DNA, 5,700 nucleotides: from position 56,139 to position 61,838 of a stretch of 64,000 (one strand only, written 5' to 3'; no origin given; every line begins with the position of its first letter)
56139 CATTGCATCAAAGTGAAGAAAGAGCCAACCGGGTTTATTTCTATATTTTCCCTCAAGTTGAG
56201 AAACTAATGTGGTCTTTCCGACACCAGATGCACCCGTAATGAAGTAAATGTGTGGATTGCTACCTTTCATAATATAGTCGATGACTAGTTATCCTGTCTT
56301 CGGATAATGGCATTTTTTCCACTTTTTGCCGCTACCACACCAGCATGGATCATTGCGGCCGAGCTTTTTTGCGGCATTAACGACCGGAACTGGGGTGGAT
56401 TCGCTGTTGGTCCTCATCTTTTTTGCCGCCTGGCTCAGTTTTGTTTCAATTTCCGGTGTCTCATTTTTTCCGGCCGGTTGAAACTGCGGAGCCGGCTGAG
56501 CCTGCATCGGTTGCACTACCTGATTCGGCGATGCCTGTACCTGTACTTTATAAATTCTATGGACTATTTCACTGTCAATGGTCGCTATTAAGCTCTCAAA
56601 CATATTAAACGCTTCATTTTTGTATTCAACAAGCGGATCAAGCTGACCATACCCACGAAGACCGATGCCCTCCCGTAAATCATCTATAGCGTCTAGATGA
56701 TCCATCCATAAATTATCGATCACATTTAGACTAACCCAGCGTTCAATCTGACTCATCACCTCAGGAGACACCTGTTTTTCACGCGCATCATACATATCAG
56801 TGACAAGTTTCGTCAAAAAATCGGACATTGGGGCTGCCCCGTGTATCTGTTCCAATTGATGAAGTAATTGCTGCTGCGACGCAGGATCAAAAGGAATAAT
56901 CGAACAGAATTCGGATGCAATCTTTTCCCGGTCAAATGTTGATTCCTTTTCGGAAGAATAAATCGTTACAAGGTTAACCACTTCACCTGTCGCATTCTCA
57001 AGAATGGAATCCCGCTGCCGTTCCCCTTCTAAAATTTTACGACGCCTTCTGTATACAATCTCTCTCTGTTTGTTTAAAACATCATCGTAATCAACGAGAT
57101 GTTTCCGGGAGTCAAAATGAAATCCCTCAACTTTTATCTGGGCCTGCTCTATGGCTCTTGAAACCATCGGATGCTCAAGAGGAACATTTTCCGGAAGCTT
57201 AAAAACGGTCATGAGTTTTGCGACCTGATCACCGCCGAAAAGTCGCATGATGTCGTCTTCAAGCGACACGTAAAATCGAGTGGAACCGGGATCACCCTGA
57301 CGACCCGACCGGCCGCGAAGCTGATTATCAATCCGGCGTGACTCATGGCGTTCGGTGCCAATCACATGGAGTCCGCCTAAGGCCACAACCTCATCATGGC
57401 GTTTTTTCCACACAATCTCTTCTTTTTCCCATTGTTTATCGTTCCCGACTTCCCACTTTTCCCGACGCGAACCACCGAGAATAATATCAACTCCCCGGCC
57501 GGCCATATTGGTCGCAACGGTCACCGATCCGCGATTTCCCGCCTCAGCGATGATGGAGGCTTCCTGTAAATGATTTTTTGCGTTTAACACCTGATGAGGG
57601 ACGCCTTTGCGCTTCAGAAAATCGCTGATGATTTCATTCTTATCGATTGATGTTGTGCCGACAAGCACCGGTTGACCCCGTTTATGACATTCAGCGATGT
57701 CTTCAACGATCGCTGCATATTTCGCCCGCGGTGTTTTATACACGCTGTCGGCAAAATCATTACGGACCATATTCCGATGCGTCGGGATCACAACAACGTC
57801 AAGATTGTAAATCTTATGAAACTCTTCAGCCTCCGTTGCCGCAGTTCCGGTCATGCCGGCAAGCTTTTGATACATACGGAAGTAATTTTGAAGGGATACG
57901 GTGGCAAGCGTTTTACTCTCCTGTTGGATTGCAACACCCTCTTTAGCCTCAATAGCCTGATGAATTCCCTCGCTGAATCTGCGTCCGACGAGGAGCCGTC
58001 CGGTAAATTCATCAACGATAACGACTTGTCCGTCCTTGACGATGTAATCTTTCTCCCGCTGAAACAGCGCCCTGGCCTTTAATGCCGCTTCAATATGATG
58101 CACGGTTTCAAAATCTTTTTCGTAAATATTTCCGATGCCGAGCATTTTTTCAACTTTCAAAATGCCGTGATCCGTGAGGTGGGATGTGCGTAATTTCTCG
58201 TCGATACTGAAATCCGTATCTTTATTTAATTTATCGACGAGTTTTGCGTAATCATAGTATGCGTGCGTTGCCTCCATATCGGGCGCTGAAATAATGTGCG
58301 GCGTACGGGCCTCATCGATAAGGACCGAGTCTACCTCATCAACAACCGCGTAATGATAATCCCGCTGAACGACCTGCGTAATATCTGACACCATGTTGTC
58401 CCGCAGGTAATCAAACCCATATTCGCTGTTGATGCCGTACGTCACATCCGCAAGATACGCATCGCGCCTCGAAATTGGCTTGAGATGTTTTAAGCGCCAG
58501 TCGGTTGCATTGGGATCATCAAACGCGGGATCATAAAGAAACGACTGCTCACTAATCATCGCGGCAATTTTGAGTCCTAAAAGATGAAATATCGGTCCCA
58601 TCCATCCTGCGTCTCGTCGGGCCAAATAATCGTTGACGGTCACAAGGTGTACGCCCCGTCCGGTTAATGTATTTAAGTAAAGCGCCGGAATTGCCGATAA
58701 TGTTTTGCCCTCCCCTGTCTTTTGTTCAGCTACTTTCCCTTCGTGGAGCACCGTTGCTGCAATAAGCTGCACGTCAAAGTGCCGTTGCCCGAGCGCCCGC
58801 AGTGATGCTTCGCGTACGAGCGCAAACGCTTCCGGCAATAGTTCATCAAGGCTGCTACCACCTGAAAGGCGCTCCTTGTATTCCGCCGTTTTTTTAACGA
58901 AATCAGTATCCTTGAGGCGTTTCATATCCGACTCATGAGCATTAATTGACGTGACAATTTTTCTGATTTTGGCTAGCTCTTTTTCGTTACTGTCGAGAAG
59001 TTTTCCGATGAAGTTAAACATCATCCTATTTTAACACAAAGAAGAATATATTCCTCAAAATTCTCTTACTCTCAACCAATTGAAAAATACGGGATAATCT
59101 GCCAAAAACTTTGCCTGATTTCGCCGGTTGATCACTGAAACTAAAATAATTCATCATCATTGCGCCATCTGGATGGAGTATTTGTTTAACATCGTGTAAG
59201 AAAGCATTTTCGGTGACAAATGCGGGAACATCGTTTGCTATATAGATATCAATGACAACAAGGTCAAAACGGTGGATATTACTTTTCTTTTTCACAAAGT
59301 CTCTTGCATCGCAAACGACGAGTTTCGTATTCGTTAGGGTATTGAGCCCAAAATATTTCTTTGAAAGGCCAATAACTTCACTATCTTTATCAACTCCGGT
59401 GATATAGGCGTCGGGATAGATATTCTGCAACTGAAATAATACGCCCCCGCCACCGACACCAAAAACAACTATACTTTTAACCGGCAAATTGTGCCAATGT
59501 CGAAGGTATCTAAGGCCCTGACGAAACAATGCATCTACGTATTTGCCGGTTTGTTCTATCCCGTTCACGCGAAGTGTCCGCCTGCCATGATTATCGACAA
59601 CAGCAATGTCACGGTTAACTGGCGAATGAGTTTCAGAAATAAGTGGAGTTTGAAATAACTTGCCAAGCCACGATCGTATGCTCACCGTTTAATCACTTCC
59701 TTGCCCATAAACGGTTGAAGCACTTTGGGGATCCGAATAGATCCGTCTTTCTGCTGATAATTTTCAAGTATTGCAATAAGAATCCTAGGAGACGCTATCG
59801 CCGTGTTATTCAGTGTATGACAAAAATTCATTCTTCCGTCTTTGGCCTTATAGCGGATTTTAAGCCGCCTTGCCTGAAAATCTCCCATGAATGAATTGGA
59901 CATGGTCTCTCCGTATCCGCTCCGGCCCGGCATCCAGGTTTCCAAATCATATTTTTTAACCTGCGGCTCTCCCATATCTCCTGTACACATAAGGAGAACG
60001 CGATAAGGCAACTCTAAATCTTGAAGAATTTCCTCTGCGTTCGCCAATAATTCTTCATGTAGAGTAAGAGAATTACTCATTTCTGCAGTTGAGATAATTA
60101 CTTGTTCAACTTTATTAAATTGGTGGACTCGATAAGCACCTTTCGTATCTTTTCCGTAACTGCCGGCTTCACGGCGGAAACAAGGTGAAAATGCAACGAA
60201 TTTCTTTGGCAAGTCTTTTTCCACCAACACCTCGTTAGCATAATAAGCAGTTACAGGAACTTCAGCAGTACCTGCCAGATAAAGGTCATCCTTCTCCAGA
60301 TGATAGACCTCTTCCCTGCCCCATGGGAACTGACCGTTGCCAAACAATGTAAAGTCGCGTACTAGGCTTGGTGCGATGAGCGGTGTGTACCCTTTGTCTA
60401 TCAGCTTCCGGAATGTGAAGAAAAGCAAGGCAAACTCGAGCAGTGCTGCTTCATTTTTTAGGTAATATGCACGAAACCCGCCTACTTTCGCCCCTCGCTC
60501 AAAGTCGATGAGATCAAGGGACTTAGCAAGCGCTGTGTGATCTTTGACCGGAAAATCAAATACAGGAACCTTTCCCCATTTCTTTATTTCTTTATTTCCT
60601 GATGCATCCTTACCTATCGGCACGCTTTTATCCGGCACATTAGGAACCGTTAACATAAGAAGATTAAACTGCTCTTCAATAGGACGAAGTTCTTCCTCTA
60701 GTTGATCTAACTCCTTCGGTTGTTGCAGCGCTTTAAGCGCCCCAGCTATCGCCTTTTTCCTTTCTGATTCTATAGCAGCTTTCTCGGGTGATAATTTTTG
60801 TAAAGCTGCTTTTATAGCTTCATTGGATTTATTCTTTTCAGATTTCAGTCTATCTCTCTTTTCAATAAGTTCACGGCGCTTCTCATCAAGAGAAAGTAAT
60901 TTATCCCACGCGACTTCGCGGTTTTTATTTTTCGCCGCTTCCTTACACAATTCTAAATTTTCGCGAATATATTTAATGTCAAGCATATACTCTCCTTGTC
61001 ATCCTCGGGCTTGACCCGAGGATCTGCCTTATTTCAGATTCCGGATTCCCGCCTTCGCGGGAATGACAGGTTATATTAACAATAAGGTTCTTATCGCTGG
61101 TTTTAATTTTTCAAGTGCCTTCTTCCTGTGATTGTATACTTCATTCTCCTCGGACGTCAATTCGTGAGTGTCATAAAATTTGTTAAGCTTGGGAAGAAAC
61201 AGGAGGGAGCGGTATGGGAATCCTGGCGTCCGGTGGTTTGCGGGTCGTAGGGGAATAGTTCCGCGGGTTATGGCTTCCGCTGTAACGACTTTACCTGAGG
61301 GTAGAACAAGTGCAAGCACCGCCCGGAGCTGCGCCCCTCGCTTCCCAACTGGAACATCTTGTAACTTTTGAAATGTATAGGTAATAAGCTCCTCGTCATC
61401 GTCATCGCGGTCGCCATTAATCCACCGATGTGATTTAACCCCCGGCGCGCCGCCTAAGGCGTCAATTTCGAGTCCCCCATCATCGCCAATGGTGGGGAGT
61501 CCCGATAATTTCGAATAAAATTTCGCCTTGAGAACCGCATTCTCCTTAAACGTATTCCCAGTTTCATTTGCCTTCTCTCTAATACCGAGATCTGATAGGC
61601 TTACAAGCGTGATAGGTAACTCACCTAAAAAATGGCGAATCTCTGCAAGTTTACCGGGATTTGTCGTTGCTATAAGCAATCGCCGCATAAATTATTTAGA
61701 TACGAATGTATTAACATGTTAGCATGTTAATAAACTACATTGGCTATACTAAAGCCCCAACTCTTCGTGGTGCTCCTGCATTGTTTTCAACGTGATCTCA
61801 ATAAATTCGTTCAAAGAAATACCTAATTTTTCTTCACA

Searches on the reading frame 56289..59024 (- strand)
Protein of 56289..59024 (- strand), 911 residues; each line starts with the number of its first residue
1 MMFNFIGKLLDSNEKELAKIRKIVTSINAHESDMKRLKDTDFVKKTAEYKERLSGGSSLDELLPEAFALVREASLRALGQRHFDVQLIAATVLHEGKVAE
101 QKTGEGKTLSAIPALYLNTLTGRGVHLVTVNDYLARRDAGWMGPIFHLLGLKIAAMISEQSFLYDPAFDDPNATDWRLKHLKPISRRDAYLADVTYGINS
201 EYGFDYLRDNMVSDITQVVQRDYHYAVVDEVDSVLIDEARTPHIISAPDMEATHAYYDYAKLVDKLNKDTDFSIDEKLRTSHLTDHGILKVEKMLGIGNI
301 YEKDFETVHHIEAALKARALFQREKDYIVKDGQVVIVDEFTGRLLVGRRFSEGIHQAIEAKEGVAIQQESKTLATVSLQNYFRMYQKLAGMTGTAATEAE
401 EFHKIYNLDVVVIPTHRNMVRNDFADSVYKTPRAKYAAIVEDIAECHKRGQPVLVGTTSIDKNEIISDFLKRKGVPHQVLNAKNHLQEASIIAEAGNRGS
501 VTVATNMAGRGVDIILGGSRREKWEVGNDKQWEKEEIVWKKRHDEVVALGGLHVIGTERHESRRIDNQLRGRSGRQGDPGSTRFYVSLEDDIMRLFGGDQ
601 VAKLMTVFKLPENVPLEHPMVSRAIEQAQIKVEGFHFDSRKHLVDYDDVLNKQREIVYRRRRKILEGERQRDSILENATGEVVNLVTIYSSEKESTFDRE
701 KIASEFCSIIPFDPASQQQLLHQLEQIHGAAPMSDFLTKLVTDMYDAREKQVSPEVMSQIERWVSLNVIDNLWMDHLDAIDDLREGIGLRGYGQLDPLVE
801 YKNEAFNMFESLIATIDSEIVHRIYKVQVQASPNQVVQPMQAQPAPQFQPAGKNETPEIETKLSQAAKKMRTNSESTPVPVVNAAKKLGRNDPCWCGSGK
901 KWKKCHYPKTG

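Call 8: search_protein_families(library=pfam, proteins=[window:56289-59024:-], max_evalue=0.001)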
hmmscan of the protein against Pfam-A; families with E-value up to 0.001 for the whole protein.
window:56289-59024:- (911 aa): 5 families
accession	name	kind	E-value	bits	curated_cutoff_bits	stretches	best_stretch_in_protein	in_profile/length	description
PF07517.20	SecA_DEAD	-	1.2e-112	376.4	24.6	1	10-403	5-290/290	SecA DEAD-like domain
PF21090.3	P-loop_SecA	-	3e-86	288.7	27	1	419-612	2-204/205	SecA P-loop domain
PF07516.18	SecA_SW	-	1.3e-60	205.4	26.7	1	615-828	1-200/200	SecA Wing and Scaffold domain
PF01043.26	SecA_PP_bind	-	9.7e-38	129.6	23.5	1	252-359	2-110/110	SecA preprotein cross-linking domain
PF02810.21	SEC-C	-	1.2e-09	38.2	20.4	1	890-908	1-19/19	SEC-C motif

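Call 19: find_related_loci(query=window:56289-59024:-, collection=genome_contigs, flank=10000)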
Query window:56289-59024:- (911 aa) in genome_contigs; peptide patterns used: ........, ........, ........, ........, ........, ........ (x = any residue, [..] = any of these).
599 stretches matched a pattern (row limit reached: there are more); 592 encode a relative of the query (tblastn E <= 1e-3); the best 80 are kept; 80 distinct loci.
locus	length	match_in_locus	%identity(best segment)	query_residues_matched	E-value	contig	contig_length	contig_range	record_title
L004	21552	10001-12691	75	2-911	0e+0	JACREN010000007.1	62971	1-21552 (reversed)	MAG: Candidatus Gottesmanbacteria bacterium isolate NC_groundwater_1700_Pr3_B-0.1um_46_16 SR-2_scaffold_141_43854, whole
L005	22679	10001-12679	77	2-910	0e+0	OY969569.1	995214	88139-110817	MAG: Candidatus Gottesmanbacteria bacterium isolate MFD03899.bin.c.1 genome assembly, chromosome: 1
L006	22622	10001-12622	76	2-906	0e+0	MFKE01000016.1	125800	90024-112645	MAG: Candidatus Gottesmanbacteria bacterium RIFOXYB1_FULL_47_11 rifoxyb1_full_scaffold_323, whole genome shotgun sequenc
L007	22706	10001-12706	72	2-908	0e+0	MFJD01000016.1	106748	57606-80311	MAG: Candidatus Gottesmanbacteria bacterium RBG_16_52_11 RBG_16_scaffold_696, whole genome shotgun sequence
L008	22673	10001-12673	71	2-908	0e+0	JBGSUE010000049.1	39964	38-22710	MAG: Patescibacteria group bacterium isolate JTS-AC425 k141_3260850, whole genome shotgun sequence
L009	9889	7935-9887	82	2-653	0e+0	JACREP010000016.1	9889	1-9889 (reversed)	MAG: Candidatus Gottesmanbacteria bacterium isolate NC_groundwater_1702_Pr3_B-0.1um_50_12 SR-2_scaffold_141_403071, whol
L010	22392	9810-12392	60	2-899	0e+0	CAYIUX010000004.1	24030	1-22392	MAG TPA_asm: uncultured Gammaproteobacteria bacterium isolate ERP119705_co5_62 genome assembly, contig: NODE_2480_length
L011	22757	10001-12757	56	2-908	0e+0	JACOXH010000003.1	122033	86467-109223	MAG: Candidatus Daviesbacteria bacterium isolate NC_groundwater_148_Ag_S-0.1um_39_10 S4_GD2017_2_S1_scaffold_165, whole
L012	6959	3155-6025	55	1-908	0e+0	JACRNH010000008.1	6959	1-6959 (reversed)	MAG: Candidatus Collierbacteria bacterium isolate NC_groundwater_1930_Pr3_S-0.2um_42_7 scaffold_176516, whole genome sho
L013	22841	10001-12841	56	2-908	0e+0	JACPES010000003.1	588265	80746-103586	MAG: Candidatus Collierbacteria bacterium isolate NC_groundwater_341_Ag_B-0.1um_44_45 GD18-4_B1_scaffold_863802, whole g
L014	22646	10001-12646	56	2-906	0e+0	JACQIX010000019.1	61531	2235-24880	MAG: Candidatus Daviesbacteria bacterium isolate NC_groundwater_1136_Ag_S-0.1um_38_183 S_p1_S3_coassembly_k141_777920, w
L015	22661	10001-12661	69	2-908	0e+0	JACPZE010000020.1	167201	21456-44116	MAG: Candidatus Gottesmanbacteria bacterium isolate NC_groundwater_881_Pr1_S2p5_36_20 Montesol18_S2p5_coassembly_scaffol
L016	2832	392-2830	61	2-816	0e+0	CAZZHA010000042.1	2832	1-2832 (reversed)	MAG TPA_asm: uncultured Gammaproteobacteria bacterium isolate binchicken_co364_299 genome assembly, contig: NODE_98874_l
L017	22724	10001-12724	76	2-911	0e+0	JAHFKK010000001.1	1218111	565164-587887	MAG: Candidatus Gottesmanbacteria bacterium isolate nzgw408 NODE_1_length_1218112_cov_6.992134, whole genome shotgun seq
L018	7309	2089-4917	52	1-905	0e+0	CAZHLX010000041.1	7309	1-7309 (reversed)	MAG TPA_asm: uncultured Pseudomonadales bacterium isolate SRP167671_co2_247 genome assembly, contig: NODE_12191_length_7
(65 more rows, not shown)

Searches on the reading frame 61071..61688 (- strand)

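Call 8: search_protein_families(library=pfam, proteins=[window:61071-61688:-], max_evalue=0.001)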
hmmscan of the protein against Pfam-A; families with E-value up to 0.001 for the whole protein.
window:61071-61688:- (205 aa): 1 family
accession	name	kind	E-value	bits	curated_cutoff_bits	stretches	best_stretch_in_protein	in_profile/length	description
PF01725.21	Ham1p_like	-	1.3e-40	139.8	22.5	1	4-197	1-185/186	Ham1 family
